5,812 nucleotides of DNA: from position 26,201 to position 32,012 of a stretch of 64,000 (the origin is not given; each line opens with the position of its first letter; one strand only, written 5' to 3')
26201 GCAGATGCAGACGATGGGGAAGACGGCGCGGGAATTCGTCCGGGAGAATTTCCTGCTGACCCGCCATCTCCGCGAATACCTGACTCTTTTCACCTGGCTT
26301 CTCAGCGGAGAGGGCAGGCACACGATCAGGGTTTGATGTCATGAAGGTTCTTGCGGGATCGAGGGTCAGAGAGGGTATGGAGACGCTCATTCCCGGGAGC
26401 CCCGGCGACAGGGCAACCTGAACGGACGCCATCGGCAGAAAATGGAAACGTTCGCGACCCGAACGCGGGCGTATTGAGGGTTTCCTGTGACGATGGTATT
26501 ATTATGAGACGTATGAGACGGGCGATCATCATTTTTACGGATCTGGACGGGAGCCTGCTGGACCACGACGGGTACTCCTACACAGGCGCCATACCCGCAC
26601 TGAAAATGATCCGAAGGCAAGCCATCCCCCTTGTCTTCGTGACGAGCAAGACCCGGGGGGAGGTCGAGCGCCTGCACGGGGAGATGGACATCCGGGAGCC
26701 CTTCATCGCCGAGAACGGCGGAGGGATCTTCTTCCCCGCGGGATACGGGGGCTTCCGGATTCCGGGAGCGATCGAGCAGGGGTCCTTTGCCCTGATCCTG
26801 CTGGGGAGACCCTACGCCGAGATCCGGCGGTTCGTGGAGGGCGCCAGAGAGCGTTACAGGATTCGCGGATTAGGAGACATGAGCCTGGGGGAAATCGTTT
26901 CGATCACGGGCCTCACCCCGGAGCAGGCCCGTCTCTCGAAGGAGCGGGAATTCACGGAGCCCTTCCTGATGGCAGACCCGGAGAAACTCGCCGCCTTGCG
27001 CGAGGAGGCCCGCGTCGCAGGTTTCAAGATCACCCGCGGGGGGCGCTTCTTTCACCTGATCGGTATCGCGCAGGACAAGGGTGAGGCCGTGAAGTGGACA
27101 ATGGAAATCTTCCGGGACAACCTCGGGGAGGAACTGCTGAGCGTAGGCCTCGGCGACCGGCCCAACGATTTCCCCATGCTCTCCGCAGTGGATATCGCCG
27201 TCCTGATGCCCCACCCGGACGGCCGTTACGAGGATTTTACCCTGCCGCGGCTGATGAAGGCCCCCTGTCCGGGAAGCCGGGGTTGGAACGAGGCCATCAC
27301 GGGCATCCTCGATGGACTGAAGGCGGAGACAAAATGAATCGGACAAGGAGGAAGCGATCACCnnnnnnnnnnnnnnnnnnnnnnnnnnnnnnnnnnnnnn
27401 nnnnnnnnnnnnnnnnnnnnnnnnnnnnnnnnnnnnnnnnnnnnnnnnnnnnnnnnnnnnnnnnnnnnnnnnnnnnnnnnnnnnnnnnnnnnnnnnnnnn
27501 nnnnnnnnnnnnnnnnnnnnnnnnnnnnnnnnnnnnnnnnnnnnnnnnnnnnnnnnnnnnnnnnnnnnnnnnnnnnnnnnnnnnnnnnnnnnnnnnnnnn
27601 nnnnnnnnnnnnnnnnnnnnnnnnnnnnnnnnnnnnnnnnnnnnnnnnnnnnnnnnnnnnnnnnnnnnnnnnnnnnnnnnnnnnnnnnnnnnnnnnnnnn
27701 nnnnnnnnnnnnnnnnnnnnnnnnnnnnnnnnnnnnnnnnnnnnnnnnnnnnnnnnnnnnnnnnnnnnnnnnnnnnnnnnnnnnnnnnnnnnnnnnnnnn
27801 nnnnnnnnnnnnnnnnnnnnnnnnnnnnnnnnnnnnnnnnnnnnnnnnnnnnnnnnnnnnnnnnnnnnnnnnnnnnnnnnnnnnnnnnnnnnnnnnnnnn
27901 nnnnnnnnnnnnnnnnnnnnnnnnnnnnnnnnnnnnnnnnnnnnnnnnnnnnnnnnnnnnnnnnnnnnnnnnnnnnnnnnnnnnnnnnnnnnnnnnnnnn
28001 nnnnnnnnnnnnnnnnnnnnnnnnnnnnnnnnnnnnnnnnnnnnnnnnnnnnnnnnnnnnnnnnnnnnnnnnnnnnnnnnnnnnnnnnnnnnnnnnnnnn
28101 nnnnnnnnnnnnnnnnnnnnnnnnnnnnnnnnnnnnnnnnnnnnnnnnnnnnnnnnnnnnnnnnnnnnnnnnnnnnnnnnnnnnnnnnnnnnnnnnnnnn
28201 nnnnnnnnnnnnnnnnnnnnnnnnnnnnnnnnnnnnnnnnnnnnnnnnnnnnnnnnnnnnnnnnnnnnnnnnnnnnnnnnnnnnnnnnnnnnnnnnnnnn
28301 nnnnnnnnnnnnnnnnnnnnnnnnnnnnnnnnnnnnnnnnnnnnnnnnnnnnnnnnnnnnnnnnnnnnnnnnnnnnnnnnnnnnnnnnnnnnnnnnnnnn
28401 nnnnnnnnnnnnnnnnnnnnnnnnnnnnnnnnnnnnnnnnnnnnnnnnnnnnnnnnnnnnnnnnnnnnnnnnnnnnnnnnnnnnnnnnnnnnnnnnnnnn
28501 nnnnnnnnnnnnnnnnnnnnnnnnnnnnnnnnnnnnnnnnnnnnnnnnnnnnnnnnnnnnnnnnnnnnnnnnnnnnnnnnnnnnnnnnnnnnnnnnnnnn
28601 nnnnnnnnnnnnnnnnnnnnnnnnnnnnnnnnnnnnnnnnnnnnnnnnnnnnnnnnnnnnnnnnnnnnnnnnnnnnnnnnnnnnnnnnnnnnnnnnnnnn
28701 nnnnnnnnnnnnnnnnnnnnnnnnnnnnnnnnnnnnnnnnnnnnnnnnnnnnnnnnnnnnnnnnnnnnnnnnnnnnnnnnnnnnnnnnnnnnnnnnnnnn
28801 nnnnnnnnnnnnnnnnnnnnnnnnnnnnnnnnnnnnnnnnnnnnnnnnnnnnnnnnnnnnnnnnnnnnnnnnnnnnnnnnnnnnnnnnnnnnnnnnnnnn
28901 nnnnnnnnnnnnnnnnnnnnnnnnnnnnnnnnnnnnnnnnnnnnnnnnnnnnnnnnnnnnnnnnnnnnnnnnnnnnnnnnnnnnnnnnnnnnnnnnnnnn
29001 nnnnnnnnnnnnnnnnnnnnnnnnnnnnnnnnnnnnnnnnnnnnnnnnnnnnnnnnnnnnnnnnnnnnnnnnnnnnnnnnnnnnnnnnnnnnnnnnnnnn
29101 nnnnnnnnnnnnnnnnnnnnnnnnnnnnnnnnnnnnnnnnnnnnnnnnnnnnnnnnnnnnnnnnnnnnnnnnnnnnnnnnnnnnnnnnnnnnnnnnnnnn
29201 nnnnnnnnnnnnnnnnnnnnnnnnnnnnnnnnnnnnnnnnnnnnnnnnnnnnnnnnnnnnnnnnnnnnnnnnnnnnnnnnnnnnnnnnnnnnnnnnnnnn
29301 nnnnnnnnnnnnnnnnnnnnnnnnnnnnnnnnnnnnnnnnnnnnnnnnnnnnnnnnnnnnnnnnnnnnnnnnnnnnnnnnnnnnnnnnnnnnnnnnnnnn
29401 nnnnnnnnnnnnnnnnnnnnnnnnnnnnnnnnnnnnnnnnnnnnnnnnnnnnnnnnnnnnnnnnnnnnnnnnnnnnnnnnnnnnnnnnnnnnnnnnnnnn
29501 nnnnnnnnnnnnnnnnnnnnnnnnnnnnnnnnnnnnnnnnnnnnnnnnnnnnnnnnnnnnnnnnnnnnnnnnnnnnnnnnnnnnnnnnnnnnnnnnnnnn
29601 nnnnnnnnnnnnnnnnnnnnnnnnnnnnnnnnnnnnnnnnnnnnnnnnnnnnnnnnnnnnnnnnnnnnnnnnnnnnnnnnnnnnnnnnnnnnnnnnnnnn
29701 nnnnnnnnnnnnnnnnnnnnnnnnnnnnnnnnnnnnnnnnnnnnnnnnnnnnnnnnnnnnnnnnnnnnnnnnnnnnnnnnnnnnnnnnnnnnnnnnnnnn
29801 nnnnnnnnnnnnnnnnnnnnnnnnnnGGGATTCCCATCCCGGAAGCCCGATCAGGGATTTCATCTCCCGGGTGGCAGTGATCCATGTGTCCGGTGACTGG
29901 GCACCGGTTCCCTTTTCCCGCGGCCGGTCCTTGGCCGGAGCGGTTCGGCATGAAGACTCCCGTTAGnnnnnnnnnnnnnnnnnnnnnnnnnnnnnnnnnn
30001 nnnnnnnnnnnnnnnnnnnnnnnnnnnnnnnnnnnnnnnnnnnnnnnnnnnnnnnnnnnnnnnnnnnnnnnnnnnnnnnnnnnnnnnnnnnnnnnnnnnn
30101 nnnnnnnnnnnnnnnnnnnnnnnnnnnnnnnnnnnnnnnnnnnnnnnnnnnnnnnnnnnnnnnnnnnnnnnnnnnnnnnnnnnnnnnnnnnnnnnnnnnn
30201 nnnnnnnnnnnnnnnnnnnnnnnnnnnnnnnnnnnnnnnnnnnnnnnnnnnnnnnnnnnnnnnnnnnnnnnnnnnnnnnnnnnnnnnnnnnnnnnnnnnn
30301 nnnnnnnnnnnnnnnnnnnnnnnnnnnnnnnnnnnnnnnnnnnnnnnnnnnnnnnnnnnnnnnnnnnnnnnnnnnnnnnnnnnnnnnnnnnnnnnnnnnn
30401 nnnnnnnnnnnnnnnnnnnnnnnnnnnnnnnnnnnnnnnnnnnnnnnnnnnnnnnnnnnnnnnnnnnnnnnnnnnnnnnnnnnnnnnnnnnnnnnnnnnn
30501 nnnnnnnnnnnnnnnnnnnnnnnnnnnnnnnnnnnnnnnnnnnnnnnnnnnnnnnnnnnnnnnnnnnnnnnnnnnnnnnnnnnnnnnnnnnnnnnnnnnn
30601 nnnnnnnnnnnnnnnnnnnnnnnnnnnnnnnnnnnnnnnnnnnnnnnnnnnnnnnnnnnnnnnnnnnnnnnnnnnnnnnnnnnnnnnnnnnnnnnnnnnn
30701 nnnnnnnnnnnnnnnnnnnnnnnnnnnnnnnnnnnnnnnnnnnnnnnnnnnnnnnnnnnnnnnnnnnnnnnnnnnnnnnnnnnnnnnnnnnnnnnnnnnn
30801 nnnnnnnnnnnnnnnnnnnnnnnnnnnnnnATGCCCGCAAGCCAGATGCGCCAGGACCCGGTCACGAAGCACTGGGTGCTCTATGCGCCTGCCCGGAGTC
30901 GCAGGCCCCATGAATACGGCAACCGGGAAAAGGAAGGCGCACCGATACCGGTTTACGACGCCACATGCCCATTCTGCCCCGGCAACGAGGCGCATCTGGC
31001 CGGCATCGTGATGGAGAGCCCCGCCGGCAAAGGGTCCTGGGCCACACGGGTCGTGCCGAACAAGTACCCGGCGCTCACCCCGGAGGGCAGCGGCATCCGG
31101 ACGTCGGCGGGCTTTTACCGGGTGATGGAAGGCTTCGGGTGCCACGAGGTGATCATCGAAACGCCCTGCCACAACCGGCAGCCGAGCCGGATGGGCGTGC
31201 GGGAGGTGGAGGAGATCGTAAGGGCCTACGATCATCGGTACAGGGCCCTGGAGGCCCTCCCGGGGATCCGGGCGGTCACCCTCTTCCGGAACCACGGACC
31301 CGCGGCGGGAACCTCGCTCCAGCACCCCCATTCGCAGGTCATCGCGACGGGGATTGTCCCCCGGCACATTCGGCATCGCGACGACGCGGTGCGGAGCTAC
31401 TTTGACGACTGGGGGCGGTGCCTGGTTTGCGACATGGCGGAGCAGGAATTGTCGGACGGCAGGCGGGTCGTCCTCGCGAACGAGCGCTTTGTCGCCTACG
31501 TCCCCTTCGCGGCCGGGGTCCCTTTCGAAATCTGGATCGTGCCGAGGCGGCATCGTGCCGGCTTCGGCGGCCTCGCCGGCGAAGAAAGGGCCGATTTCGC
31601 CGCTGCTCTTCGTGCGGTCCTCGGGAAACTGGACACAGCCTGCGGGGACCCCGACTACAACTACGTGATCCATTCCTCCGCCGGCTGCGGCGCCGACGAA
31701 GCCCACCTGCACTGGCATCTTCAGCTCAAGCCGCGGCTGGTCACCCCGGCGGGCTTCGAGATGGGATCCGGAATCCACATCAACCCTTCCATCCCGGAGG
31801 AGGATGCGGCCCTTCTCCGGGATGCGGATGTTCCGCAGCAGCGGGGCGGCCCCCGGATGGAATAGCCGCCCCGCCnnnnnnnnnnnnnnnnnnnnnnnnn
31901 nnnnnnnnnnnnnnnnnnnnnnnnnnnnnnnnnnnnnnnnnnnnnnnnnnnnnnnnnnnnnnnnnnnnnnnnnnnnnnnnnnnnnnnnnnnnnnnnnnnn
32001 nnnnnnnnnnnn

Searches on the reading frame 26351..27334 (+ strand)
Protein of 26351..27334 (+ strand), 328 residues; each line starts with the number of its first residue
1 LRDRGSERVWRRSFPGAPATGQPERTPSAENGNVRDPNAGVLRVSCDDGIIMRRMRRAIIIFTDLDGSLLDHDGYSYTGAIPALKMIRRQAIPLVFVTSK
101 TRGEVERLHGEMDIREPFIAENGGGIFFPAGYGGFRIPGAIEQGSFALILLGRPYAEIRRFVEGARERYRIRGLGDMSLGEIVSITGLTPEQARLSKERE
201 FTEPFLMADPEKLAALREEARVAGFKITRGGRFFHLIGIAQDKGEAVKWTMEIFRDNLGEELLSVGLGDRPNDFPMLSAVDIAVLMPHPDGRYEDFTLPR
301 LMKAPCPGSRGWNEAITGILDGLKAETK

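Call 60: search_protein_families(library=ncbifam, proteins=[window:26351-27334:+], max_evalue=1e-10)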
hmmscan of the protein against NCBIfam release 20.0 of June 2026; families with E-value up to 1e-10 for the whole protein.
window:26351-27334:+ (328 aa): 11 families
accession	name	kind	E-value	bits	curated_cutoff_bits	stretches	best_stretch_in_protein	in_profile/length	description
TIGR01486.1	HAD-SF-IIB-MPGP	subfamily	9.1e-67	225.1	164.75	1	60-318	1-255/257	mannosyl-3-phosphoglycerate phosphatase family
TIGR02461.1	osmo_MPG_phos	equivalog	3.1e-58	197.6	244.35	1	60-285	1-225/227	mannosyl-3-phosphoglycerate phosphatase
NF001216.0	PRK00192.1-2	equivalog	5.7e-57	193.2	353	1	58-325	6-266/275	mannosyl-3-phosphoglycerate phosphatase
NF001218.0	PRK00192.1-5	equivalog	5.2e-55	187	362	1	57-320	3-269/275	mannosyl-3-phosphoglycerate phosphatase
TIGR02463.1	MPGP_rel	hypoth_equivalog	1.5e-48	165.5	282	1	60-287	1-216/216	mannosyl-3-phosphoglycerate phosphatase-related protein YedP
NF011072.0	PRK14502.1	equivalog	8.3e-47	159.9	762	1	59-320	417-690/694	bifunctional mannosyl-3-phosphoglycerate synthase/mannosyl-3 phosphoglycerate phosphatase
NF002976.0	PRK03669.1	equivalog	1.3e-45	155.9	315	1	52-287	1-232/271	mannosyl-3-phosphoglycerate phosphatase-related protein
NF001217.0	PRK00192.1-4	equivalog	1.1e-40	139.9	373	1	56-321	6-262/265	mannosyl-3-phosphoglycerate phosphatase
NF001215.0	PRK00192.1-1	equivalog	2.8e-26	92.3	488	1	58-292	6-227/265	mannosyl-3-phosphoglycerate phosphatase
NF009342.0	PRK12702.1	equivalog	4.9e-22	78.6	596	1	60-214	3-162/302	mannosyl-3-phosphoglycerate phosphatase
TIGR01484.1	HAD-SF-IIB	subfamily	3.6e-17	63.1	41.8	1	60-286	1-221/221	HAD-IIB family hydrolase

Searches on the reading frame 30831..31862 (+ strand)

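Call 60: search_protein_families(library=ncbifam, proteins=[window:30831-31862:+], max_evalue=1e-10)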
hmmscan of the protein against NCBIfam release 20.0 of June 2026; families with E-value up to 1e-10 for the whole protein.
window:30831-31862:+ (344 aa): 2 families
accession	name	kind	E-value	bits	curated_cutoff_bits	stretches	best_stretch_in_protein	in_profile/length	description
NF008724.0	PRK11720.1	equivalog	3.3e-48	164.6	448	1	4-305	10-305/348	UDP-glucose--hexose-1-phosphate uridylyltransferase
TIGR00209.1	galT_1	equivalog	4e-38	131.3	102.1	1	5-307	12-308/349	galactose-1-phosphate uridylyltransferase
